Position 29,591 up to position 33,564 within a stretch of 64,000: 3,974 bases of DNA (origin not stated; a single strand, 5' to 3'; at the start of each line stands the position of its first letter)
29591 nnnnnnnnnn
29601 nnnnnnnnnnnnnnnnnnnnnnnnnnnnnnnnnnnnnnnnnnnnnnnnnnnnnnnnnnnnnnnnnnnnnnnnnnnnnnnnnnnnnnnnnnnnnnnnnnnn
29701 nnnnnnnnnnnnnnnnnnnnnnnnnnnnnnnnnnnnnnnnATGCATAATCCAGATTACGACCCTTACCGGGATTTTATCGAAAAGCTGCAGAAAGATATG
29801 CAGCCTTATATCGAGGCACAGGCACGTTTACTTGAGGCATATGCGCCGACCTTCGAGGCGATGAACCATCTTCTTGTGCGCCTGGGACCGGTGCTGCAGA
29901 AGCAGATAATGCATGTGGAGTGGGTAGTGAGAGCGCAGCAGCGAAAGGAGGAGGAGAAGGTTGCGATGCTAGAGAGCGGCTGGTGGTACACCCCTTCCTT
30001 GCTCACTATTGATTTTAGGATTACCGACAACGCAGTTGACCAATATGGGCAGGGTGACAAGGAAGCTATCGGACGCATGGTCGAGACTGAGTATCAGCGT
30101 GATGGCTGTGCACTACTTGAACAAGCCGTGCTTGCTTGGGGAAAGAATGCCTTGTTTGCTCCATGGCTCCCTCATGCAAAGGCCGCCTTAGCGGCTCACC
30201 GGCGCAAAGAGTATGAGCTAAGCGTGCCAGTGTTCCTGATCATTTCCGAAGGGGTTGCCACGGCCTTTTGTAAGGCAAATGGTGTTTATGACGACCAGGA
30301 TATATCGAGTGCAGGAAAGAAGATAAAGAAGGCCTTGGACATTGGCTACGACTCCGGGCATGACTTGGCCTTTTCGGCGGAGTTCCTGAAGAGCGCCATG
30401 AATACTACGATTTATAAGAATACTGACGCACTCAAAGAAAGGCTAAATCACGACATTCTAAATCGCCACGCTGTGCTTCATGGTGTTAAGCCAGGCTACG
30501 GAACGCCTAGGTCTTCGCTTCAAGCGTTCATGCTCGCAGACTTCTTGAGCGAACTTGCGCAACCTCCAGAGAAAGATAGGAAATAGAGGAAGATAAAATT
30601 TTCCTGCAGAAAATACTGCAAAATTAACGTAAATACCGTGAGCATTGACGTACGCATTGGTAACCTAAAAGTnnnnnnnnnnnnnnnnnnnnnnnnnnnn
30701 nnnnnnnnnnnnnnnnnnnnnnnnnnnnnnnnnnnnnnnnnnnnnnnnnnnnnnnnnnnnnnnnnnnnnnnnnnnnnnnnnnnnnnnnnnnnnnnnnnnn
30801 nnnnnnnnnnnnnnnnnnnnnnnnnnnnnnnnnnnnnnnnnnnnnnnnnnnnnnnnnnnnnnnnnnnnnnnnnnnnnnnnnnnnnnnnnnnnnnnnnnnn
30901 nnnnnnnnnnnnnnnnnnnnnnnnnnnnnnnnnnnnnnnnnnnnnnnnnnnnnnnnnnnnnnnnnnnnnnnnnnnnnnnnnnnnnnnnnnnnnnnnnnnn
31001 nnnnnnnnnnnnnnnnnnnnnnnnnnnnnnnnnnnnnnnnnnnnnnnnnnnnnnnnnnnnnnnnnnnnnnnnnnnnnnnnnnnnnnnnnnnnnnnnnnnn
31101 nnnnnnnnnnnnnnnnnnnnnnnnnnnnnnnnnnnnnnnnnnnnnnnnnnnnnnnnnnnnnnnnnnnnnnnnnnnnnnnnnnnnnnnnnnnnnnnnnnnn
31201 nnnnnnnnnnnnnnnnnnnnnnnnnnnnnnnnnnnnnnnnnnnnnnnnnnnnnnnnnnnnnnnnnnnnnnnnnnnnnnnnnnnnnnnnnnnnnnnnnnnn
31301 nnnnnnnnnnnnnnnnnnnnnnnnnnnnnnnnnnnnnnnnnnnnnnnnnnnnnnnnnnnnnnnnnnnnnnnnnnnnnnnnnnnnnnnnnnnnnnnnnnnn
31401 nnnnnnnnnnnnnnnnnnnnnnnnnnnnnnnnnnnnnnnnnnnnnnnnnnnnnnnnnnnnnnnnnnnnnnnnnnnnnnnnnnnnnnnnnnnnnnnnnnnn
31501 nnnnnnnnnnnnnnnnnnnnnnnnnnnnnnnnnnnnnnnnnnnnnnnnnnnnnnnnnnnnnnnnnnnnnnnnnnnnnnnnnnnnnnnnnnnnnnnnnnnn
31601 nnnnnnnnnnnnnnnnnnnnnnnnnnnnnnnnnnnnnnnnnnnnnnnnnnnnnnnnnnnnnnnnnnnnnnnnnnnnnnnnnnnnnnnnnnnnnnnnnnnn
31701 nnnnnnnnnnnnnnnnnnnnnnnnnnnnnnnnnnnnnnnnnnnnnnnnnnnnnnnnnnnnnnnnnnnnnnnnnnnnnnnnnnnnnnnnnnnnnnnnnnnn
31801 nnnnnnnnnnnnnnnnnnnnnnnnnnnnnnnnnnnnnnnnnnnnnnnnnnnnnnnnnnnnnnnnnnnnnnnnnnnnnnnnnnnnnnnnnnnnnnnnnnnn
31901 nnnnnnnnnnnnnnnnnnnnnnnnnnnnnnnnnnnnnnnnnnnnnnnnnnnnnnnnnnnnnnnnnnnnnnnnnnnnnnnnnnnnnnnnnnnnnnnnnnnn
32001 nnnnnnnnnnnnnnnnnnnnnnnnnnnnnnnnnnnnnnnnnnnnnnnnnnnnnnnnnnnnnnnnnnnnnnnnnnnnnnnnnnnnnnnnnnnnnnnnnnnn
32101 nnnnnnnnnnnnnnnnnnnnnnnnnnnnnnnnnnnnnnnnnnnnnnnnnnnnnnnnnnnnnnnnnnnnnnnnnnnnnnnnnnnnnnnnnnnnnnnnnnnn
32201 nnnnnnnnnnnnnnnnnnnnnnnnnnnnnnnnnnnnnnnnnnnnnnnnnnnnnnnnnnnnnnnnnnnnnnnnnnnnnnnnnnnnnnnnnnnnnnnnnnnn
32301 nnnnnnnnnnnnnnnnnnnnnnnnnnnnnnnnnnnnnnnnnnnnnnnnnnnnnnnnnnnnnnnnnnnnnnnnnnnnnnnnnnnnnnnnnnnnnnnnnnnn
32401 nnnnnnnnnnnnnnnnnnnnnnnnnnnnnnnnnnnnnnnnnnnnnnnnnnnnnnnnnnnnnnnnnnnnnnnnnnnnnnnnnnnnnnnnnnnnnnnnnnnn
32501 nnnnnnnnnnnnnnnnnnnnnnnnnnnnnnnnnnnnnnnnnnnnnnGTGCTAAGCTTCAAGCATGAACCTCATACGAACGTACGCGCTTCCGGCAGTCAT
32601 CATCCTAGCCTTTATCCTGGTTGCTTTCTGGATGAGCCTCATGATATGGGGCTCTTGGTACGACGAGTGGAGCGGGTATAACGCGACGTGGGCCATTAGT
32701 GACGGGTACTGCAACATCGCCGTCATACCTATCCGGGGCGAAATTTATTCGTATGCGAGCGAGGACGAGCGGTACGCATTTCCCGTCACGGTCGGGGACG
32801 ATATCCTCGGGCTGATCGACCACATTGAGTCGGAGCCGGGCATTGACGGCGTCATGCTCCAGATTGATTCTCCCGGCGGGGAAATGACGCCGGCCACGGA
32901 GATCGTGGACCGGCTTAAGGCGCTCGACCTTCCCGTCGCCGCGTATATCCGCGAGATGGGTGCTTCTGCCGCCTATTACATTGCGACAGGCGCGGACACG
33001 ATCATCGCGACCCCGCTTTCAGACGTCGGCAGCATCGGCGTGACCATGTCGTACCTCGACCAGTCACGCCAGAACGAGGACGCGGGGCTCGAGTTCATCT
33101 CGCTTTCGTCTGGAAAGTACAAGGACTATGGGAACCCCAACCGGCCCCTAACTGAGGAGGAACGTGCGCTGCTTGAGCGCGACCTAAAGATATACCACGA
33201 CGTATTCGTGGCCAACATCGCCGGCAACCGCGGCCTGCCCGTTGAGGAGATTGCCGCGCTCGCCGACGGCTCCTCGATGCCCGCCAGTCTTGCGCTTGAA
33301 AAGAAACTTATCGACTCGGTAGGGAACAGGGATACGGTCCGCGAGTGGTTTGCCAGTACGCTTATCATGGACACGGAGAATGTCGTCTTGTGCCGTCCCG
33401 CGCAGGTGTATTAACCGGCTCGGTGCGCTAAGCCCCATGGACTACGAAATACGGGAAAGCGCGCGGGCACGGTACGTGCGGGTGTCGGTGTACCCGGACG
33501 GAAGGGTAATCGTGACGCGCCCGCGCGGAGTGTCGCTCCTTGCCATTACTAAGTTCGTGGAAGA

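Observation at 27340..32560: Lower-GC defence island inserted between rpoD and sppA with no visible mobility genes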

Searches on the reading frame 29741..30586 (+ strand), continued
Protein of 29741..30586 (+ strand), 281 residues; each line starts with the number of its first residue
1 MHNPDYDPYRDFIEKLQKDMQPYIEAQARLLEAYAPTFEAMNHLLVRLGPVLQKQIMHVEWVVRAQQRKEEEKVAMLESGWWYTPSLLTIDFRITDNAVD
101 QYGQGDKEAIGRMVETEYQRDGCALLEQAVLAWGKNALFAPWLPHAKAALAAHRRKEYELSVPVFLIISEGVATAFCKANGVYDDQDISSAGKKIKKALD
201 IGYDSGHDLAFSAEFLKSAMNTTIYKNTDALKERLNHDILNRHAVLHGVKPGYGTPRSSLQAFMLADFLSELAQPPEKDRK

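Call 75: find_encoding_contigs(protein=P0007, flank=5000, max_places=3)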
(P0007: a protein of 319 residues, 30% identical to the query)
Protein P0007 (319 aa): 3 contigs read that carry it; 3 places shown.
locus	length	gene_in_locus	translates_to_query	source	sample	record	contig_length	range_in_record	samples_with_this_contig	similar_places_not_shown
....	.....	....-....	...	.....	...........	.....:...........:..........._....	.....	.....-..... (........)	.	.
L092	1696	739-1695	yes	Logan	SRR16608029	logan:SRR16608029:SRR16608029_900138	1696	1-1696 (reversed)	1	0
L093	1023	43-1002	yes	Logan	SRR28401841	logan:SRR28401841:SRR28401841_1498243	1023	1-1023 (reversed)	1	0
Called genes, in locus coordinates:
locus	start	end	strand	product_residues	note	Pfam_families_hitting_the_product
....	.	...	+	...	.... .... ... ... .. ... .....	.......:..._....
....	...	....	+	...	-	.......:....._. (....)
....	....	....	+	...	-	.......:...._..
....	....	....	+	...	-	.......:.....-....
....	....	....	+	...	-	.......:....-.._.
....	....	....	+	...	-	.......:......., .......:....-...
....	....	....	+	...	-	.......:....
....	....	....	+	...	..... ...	-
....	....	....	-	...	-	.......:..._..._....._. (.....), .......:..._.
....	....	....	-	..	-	-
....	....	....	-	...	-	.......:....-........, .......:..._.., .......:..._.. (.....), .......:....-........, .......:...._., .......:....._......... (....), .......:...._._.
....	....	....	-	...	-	-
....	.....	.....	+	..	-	-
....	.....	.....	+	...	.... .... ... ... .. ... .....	-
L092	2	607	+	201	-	?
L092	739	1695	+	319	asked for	?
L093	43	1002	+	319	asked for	-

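Call 76: find_encoding_contigs(protein=P0006, flank=5000, max_places=3)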
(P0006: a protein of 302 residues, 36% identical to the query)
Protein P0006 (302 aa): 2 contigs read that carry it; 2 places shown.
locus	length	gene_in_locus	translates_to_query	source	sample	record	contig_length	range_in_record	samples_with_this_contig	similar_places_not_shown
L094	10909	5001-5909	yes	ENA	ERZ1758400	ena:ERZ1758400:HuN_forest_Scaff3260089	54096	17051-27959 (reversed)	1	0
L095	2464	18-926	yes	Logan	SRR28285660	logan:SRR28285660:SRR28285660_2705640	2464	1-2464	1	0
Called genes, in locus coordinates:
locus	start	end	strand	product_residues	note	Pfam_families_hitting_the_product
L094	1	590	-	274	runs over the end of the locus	-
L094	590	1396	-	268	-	-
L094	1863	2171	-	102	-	-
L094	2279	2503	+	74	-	-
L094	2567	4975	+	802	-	-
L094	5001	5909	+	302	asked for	-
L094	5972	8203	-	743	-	PF00580:UvrD-helicase, PF13245:AAA_19, PF13361:UvrD_C, PF13538:UvrD_C_2 (faint)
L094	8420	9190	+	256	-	PF03372:Exo_endo_phos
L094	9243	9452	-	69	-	-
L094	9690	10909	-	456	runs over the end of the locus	-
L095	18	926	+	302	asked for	-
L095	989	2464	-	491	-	?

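Call 86: search_protein_families(library=phrogs, proteins=[window:29741-30586:+], max_evalue=0.001)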
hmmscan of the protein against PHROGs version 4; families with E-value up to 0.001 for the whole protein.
window:29741-30586:+ (281 aa): 1 family
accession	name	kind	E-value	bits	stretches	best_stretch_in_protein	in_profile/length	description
phrog_28904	-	unknown function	2.8e-06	28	1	147-266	141-269/296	-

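Call 87: find_related_loci(query=A2, collection=viral_contigs, flank=4000)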
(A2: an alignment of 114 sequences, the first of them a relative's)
Query A2 (281 aa) in viral_contigs; peptide patterns used: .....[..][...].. (x = any residue, [..] = any of these).
55 stretches matched a pattern; 29 encode a relative of the query (tblastn E <= 1e-3); 29 distinct loci.
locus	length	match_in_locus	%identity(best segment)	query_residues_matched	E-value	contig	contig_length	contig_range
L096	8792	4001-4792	28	14-281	9e-13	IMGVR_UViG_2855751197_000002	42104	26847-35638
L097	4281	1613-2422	24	10-268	5e-11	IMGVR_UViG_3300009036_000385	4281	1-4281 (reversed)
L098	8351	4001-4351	30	149-272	1e-8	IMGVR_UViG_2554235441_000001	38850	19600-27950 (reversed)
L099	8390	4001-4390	29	148-270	7e-8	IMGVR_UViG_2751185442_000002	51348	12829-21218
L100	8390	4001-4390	29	148-270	9e-8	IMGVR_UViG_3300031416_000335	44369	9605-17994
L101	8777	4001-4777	23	14-268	8e-8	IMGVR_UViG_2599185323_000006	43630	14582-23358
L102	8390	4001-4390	29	148-270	3e-7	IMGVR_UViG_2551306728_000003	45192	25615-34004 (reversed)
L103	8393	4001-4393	28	148-269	3e-7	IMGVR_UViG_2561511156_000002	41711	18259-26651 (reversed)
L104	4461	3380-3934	25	80-272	3e-7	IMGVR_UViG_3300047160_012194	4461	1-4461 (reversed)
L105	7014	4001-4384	28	147-269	5e-7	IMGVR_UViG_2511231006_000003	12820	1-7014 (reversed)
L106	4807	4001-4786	23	19-269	2e-6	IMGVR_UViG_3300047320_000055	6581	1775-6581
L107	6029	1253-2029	23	12-270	1e-6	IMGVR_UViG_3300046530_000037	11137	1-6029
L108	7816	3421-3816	29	147-269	2e-6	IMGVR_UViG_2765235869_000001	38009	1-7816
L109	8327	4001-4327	30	158-269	2e-6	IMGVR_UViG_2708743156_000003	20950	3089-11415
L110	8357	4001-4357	27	149-274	2e-6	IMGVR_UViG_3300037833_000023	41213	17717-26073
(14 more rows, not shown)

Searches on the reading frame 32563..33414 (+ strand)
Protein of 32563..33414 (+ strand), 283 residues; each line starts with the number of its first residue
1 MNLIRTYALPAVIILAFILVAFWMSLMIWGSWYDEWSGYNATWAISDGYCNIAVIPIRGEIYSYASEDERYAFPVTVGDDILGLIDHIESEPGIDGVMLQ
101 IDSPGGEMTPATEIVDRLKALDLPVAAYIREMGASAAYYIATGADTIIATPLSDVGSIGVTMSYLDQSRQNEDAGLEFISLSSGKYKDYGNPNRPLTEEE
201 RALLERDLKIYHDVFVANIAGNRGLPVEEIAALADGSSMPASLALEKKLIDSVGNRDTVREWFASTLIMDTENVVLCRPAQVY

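Call 3: search_protein_families(library=pfam, proteins=[window:32563-33414:+], max_evalue=0.01)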
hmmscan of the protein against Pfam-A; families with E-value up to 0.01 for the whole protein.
window:32563-33414:+ (283 aa): 3 families
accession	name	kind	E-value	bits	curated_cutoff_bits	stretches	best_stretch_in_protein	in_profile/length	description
PF01343.23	Peptidase_S49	-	1.9e-32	112.8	24.9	1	122-264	6-148/154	Peptidase family S49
PF25145.1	NfeD1b_N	-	7.6e-11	42.4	40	1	93-161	30-98/189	NfeD1b, N-terminal domain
PF00574.28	CLP_protease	-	4.8e-05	23.8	20.2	1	87-147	39-99/182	Clp protease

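Call 11: find_encoding_contigs(protein=window:32563-33414:+, flank=10000, max_places=10)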
Protein window:32563-33414:+ (283 aa): 3 contigs read that carry it; 3 places shown.
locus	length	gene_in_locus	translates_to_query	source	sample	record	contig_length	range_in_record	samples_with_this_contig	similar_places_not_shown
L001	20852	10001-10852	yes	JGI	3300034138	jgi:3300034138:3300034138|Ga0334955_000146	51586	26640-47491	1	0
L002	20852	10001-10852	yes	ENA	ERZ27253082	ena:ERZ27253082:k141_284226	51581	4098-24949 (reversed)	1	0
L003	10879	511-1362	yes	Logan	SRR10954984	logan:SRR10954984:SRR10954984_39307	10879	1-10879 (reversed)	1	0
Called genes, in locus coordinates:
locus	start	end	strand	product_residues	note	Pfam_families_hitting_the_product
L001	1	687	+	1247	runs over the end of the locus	PF04997:RNA_pol_Rpb1_1, PF00623:RNA_pol_Rpb1_2, PF04983:RNA_pol_Rpb1_3, PF05000:RNA_pol_Rpb1_4 (weak), PF04998:RNA_pol_Rpb1_5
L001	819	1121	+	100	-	-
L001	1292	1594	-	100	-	-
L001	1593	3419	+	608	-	PF01807:Zn_ribbon_DnaG, PF08275:DNAG_N, PF01751:Toprim, PF13155:Toprim_2, PF13362:Toprim_3 (weak), PF13662:Toprim_4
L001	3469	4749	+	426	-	PF03979:Sigma70_r1_1, PF00140:Sigma70_r1_2, PF04542:Sigma70_r2, PF04539:Sigma70_r3, PF04545:Sigma70_r4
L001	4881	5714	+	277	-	PF01555:N6_N4_Mtase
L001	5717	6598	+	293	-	PF04556:DpnII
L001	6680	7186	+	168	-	PF10881:DUF2726, PF18741:MTES_1575 (weak)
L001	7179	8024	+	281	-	-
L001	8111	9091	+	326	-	PF18144:SMODS (weak)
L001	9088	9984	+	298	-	PF18159:S_4TM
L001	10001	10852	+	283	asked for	PF25145:NfeD1b_N, PF01343:Peptidase_S49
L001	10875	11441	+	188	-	-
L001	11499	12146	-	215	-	-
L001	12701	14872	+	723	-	-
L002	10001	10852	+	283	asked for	PF25145:NfeD1b_N, PF01343:Peptidase_S49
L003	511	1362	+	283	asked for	PF25145:NfeD1b_N, PF01343:Peptidase_S49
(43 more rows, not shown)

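Call 38: find_related_loci(query=window:32563-33414:+, collection=metagenome_contigs, flank=10000)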
Query window:32563-33414:+ (283 aa) in metagenome_contigs; peptide patterns used: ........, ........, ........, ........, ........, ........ (x = any residue, [..] = any of these).
83 stretches matched a pattern; 1 encode a relative of the query (tblastn E <= 1e-3); 1 distinct loci.
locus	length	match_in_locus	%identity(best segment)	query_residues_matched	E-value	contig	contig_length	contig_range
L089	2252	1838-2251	49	9-144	3e-36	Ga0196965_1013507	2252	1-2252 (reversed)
